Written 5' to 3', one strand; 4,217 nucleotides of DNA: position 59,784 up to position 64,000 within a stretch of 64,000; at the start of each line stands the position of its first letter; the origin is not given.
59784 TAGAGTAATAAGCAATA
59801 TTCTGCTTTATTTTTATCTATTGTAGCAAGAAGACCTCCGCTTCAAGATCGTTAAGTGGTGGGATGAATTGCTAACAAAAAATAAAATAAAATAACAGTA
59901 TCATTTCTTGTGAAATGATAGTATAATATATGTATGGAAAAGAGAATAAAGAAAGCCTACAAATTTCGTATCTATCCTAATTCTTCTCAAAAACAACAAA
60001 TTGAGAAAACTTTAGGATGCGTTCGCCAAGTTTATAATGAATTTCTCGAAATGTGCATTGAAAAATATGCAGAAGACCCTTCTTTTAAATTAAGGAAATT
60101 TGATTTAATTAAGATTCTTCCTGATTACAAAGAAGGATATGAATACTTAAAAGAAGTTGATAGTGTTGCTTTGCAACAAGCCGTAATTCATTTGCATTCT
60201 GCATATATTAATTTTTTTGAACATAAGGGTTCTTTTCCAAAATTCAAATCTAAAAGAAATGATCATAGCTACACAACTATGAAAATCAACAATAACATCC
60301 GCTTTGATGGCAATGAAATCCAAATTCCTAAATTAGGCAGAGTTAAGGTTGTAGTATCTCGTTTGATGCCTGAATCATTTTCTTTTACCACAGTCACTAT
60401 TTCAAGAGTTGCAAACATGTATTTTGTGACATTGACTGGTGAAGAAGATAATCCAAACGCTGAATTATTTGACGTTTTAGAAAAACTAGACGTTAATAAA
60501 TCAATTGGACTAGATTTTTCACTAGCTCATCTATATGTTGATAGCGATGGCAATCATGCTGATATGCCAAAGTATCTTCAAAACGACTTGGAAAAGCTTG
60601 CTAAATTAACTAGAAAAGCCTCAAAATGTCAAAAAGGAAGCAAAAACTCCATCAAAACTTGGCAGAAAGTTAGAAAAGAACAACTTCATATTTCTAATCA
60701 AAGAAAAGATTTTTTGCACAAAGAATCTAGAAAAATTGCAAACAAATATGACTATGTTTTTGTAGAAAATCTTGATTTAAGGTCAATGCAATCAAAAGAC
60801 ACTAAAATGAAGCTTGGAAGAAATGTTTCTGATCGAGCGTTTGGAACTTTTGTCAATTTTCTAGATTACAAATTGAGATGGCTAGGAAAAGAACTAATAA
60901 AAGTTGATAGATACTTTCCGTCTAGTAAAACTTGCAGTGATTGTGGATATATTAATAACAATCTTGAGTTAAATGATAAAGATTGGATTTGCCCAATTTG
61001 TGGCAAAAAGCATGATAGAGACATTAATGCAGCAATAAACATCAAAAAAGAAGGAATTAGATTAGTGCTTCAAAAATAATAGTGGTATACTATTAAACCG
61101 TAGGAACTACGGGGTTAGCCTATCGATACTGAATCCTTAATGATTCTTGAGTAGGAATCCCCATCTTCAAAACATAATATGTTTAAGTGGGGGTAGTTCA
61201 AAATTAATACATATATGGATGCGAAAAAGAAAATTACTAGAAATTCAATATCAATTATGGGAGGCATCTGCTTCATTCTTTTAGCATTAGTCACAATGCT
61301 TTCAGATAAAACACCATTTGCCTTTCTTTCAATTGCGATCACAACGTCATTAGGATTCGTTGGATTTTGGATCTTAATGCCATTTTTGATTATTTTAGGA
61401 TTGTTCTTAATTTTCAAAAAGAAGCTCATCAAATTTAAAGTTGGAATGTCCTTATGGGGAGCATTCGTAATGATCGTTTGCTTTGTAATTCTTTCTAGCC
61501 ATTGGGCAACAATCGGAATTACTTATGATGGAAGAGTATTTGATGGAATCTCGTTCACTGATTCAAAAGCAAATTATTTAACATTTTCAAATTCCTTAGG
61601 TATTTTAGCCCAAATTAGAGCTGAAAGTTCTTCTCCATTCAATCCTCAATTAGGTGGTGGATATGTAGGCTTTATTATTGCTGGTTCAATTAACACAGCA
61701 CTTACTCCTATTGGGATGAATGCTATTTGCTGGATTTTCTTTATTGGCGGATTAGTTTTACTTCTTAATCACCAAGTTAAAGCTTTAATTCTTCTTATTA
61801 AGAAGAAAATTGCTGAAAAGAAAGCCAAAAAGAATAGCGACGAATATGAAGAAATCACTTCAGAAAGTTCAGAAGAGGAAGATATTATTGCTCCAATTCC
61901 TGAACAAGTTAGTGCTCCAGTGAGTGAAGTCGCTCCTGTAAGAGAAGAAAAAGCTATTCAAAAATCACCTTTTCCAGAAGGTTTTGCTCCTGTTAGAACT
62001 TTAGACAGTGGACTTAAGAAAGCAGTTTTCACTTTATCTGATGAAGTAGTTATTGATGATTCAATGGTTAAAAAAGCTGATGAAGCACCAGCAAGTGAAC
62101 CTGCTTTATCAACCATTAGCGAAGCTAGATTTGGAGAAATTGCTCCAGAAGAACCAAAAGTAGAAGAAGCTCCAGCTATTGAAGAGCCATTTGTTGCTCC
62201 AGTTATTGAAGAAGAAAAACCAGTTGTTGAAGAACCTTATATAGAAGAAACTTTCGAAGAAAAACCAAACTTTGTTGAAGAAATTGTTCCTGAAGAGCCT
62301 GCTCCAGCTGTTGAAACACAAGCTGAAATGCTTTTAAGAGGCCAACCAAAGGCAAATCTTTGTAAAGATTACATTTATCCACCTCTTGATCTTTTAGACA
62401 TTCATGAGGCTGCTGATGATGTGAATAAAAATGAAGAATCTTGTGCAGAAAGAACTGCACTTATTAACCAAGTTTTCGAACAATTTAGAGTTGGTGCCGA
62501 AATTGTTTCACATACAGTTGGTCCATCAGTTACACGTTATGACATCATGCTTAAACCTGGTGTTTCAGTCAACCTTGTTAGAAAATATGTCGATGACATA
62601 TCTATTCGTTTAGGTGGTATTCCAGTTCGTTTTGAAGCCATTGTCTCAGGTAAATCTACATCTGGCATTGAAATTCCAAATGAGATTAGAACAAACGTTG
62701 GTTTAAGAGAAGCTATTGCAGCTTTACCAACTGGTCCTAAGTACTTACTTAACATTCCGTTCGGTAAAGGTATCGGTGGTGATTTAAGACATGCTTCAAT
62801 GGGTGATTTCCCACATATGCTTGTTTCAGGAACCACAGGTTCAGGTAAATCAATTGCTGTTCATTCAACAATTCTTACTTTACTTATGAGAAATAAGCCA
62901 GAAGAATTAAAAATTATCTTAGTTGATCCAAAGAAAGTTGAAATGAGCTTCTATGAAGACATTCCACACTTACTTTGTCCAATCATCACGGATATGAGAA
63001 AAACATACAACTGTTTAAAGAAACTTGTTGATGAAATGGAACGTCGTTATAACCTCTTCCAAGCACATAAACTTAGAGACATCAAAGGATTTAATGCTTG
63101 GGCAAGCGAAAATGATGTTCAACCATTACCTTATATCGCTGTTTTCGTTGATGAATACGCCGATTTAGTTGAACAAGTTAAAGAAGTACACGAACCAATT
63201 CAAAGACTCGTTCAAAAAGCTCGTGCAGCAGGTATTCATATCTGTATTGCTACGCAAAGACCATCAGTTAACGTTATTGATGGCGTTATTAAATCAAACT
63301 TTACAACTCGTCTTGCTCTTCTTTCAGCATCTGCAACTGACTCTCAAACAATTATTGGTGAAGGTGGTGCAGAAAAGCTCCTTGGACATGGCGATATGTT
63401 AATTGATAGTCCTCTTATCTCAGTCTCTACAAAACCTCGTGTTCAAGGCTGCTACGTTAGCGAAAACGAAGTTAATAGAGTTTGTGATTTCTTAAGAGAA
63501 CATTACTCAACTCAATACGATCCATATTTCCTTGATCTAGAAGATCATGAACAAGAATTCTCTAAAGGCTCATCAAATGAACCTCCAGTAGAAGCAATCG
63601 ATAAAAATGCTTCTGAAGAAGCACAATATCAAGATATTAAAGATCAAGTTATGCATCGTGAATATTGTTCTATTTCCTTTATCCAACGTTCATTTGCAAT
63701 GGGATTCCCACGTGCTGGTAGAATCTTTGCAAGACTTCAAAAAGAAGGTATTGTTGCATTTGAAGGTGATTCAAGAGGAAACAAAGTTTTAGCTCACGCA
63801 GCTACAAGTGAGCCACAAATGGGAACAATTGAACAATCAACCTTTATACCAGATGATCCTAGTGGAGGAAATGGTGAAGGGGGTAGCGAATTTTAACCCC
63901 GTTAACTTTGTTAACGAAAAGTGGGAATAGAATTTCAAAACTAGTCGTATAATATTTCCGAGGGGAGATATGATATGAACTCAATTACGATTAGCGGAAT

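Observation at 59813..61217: TnpB element with predictable ends, TAM and guide, inserted into the middle of the ftsK -10 box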

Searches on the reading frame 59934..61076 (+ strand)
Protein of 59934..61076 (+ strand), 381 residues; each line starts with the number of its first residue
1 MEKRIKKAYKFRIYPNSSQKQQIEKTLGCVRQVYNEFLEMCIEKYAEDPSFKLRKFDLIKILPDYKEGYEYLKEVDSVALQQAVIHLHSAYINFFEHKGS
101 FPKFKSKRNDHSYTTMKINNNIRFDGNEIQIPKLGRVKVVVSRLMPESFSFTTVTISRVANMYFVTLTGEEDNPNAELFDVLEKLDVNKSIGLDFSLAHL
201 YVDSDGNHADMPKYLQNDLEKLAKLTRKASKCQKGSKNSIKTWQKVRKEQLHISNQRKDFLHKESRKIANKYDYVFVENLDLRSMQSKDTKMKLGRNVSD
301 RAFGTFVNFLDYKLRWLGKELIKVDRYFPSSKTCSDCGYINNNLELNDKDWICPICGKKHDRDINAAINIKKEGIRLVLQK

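Call 3: search_protein_families(library=pfam, proteins=[window:59934-61076:+])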
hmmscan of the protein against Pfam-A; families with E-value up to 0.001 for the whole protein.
window:59934-61076:+ (381 aa): 3 families
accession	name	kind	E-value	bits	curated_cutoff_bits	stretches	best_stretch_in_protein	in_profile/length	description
PF07282.18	Cas12f1-like_TNB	-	4.5e-24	84.8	26.3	1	303-370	1-60/60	Cas12f1-like, TNB domain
PF01385.25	OrfB_IS605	-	5.2e-20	72.3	30.5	1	182-286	10-117/120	Probable transposase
PF12323.14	HTH_OrfB_IS605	-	3.5e-18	65.2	21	1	1-47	1-44/47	Helix-turn-helix domain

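Call 39: search_solved_structures(query=window:59934-61076:+, max_evalue=0.001, show_alignments=2)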
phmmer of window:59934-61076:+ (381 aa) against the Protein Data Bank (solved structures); distinct sequences matched with E-value up to 0.001: 17.
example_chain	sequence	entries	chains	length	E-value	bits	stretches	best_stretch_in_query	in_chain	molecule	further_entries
9yyg_A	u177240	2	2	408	6.7e-58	199.7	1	6-375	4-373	AI-designed RNA-guided nuclease | AI-generated RNA-guided nuclease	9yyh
8h1j_A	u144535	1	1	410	1.9e-57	198.2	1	6-375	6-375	RNA-guided DNA endonuclease TnpB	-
8bf8_A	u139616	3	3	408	2e-57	198.1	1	6-375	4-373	RNA-guided DNA endonuclease TnpB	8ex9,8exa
8iaz_A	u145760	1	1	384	7.5e-32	114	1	7-371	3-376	Transposase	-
9j09_A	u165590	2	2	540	8.7e-29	103.9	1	210-378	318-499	Transposase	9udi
9jfo_A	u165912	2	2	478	4.5e-22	81.9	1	243-371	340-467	LaTranC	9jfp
9jfq_A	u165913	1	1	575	1e-21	80.7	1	243-371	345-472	LaTranC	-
9b0l_P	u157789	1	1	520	2.1e-13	53.3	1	216-376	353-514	TnpB-like protein L79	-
23vu_A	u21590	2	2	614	1.7e-11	47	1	235-378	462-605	UnCas12m4a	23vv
8hr5_A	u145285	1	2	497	4e-07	32.7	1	224-372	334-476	Transposase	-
8dzj_A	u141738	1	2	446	2.7e-05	26.7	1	253-375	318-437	OrfB_Zn_ribbon domain-containing protein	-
8j12_A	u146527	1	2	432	5.3e-05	25.7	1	251-375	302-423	Transposase IS605 OrfB C-terminal domain-containing protein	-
8j3r_A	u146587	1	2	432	5.4e-05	25.7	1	252-375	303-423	Transposase IS605 OrfB C-terminal domain-containing protein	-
7wju_A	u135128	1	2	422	8.8e-05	25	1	253-375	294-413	OrfB_Zn_ribbon domain-containing protein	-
8j1j_A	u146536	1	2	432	0.00012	24.5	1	298-375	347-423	Transposase IS605 OrfB C-terminal domain-containing protein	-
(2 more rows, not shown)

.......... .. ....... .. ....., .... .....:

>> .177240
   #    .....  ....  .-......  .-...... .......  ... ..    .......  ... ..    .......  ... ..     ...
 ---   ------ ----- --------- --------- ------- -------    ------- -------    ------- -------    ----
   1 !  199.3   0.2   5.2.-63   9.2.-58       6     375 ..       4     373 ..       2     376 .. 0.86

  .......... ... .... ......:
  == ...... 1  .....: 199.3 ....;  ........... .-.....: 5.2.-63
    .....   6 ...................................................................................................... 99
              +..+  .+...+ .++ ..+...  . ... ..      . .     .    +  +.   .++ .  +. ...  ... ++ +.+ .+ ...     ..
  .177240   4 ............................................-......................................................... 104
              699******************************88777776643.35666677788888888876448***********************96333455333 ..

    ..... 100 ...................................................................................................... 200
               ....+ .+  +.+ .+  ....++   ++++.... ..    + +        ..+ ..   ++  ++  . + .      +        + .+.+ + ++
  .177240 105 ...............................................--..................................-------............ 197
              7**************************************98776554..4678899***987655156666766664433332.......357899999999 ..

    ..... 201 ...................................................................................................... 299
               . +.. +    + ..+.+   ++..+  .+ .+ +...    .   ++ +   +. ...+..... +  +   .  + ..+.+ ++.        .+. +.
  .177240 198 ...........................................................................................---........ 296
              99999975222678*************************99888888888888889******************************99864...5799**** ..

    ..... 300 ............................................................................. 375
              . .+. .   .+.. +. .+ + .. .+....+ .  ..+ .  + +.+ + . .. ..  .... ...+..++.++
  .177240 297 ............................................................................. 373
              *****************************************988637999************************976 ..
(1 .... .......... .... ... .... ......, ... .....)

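Call 69: search_protein_families(library=ncbifam, proteins=[window:59934-61076:+])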
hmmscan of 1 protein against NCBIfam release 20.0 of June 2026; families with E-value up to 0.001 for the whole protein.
window:59934-61076:+ (381 aa): 5 families
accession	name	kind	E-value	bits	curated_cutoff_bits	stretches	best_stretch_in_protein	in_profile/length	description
NF038281.1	IS200_TnpB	exception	2e-99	333.1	425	1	6-375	1-360/360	IS200/IS605 family element RNA-guided endonuclease TnpB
NF040570.1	guided_TnpB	subfamily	2.3e-84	283.9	100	1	9-372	1-388/389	RNA-guided endonuclease TnpB family protein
NF038280.1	IS607_TnpB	exception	2.7e-46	158.4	350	1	100-372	112-390/431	IS607 family element RNA-guided endonuclease TnpB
NF038192.1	V_cas_c2c8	exception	2.9e-33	115.7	350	1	85-341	160-454/457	type V CRISPR-associated protein C2c8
TIGR01766.2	TIGR01766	domain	1.3e-10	41.6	32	1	255-330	3-82/82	IS200/IS605 family accessory protein TnpB-related protein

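Call 70: search_dna_similar(query=window:59934-61076:+, collection=plasmids, mode=protein, max_rows=12)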
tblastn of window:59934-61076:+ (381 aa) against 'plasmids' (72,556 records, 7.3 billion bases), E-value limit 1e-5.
In 1 record(s) the limit of 40 matching pieces per record was reached: places in those records are undercounted.
Records with a match: 4138; places in all: 7667; records where one place covers at least 80% of the query: 3664.
Best place of each record, by identity: <60% 4138.
By first word of the organism name: Klebsiella 1253; Escherichia 537; Enterococcus 532; Bacillus 413; Salmonella 288; Campylobacter 99; Borreliella 76; Streptomyces 70; Clostridium 47; Mycobacterium 33; and 211 more.
By predicted mobility (MOB-suite, as given by PLSDB): conjugative 2185; non-mobilizable 1505; mobilizable 448.
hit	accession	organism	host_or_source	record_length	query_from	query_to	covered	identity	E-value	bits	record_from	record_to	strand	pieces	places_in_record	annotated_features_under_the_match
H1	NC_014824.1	Ruminococcus albus 7 = DSM 20455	-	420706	7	379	98%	44.3%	3e-88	298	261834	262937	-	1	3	tnpB: IS200/IS605 family element RNA-guided endonuclease TnpB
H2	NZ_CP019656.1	Paenibacillus larvae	honeybees,cell culture,foul brood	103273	7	378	98%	42.9%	3e-65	275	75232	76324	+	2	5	none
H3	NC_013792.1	Alkalihalophilus pseudofirmus OF4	-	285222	7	378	98%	42.2%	5e-81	277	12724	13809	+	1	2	RNA-guided endonuclease TnpB family protein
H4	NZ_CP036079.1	Bacillus mycoides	cell culture,soil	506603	7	379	98%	42.0%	2e-81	278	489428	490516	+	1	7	RNA-guided endonuclease TnpB family protein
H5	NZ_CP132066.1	Bacillus mycoides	whole organism,soil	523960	7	379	98%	42.0%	2e-81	278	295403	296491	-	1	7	RNA-guided endonuclease TnpB family protein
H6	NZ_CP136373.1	Bacillus mycoides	whole organism,soil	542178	7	379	98%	42.0%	2e-81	278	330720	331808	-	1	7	RNA-guided endonuclease TnpB family protein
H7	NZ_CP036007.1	Bacillus mycoides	cell culture,soil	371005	7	379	98%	42.0%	4e-81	277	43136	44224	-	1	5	RNA-guided endonuclease TnpB family protein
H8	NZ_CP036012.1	Bacillus mycoides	cell culture,soil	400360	7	379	98%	42.0%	2e-80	275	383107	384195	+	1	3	RNA-guided endonuclease TnpB family protein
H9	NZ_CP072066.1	Bacillus mycoides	cell culture,soil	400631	7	379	98%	42.0%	2e-80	275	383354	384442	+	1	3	RNA-guided endonuclease TnpB family protein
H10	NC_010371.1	Finegoldia magna ATCC 29328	-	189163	7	378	98%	41.8%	1e-69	244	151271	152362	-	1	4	RNA-guided endonuclease TnpB family protein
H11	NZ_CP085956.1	Finegoldia magna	-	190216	7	378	98%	41.8%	1e-69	244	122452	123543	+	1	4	RNA-guided endonuclease TnpB family protein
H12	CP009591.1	Bacillus cereus G9241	Human clinical sample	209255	2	378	99%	41.3%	1e-57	250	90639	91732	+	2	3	transposase, IS605 OrfB family | helix-turn-helix domain protein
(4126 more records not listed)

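Call 75: find_encoding_contigs(protein=window:59934-61076:+, flank=2500, max_places=10)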
Protein window:59934-61076:+ (381 aa): no gene with exactly this product is on record in the collection.

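Call 76: find_homologous_proteins(query=window:59934-61076:+, max_evalue=1e-150)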
Query window:59934-61076:+ (381 aa): 24 proteins with E <= 1e-150 among 8000 candidates.
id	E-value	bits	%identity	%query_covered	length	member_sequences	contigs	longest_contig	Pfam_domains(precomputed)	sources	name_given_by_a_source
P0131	4.6e-241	817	94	100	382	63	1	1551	PF12323.15,PF01385.26,PF07282.19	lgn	-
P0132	1.9e-238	809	93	100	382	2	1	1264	PF12323.15,PF01385.26,PF07282.19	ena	-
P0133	2.3e-238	808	93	100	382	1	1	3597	PF12323.15,PF01385.26,PF07282.19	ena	-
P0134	1.6e-237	806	92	100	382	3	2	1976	PF12323.15,PF01385.26,PF07282.19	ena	-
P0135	1.7e-237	806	92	100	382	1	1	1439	PF12323.15,PF01385.26,PF07282.19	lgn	-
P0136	2.3e-237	805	92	100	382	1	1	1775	PF12323.15,PF01385.26,PF07282.19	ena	-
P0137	2.6e-226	769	89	100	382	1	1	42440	PF12323.15,PF01385.26,PF07282.19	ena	-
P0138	3.7e-226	768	88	100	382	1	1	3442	PF12323.15,PF01385.26,PF07282.19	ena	-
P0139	2.0e-218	743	86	100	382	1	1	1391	PF12323.15,PF01385.26,PF07282.19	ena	-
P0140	5.6e-216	735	83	100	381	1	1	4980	PF12323.15,PF01385.26,PF07282.19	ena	-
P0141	4.0e-204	696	77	100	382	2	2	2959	PF12323.15,PF01385.26,PF07282.19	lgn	-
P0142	1.2e-159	549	64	98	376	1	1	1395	PF12323.15,PF01385.26,PF07282.19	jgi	-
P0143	2.5e-159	548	63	98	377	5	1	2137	PF12323.15,PF01385.26,PF07282.19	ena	-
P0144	3.1e-159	548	62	98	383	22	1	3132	PF12323.15,PF01385.26,PF07282.19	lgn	-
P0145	6.6e-159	547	64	98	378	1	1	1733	PF12323.15,PF01385.26,PF07282.19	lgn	-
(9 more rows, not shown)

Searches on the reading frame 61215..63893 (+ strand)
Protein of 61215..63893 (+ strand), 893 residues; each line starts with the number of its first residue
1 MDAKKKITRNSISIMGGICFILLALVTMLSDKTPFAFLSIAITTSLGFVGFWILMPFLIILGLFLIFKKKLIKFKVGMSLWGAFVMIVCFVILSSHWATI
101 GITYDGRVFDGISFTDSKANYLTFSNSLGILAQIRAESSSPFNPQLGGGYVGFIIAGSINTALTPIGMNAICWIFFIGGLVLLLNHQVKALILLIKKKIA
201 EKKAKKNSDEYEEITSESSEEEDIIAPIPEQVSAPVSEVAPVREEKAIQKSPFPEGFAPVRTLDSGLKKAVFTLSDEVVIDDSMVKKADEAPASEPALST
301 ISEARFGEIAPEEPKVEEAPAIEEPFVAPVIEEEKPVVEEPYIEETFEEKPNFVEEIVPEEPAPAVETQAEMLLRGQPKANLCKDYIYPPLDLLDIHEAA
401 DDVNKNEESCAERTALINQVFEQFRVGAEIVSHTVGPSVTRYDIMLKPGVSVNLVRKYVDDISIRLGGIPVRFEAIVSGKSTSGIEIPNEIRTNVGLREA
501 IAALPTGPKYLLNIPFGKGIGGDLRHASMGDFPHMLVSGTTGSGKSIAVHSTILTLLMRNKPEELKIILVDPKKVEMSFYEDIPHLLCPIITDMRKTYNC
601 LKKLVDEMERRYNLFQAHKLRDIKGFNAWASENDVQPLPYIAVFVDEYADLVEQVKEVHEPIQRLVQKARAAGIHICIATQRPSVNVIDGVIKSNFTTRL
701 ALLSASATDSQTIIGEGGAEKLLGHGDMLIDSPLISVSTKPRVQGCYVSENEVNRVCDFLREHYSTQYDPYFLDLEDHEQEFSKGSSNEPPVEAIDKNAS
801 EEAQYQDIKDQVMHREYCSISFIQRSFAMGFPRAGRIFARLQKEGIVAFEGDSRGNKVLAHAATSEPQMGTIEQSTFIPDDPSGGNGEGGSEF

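Call 3: search_protein_families(library=pfam, proteins=[window:61215-63893:+])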
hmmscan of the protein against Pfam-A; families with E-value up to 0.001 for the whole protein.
window:61215-63893:+ (893 aa): 4 families
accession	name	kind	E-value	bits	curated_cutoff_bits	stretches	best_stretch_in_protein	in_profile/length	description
PF01580.24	FtsK_SpoIIIE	-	4.9e-45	154.1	24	1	512-685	18-221/221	FtsK/SpoIIIE family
PF17854.6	FtsK_alpha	-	3.1e-19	69.5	22.9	1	389-489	2-101/101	FtsK alpha domain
PF09397.16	FtsK_gamma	-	5.3e-11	42.5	30.6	1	801-860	3-62/63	Ftsk gamma domain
PF12846.13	AAA_10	-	0.00012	21.7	27.5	1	533-599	22-76/362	AAA-like domain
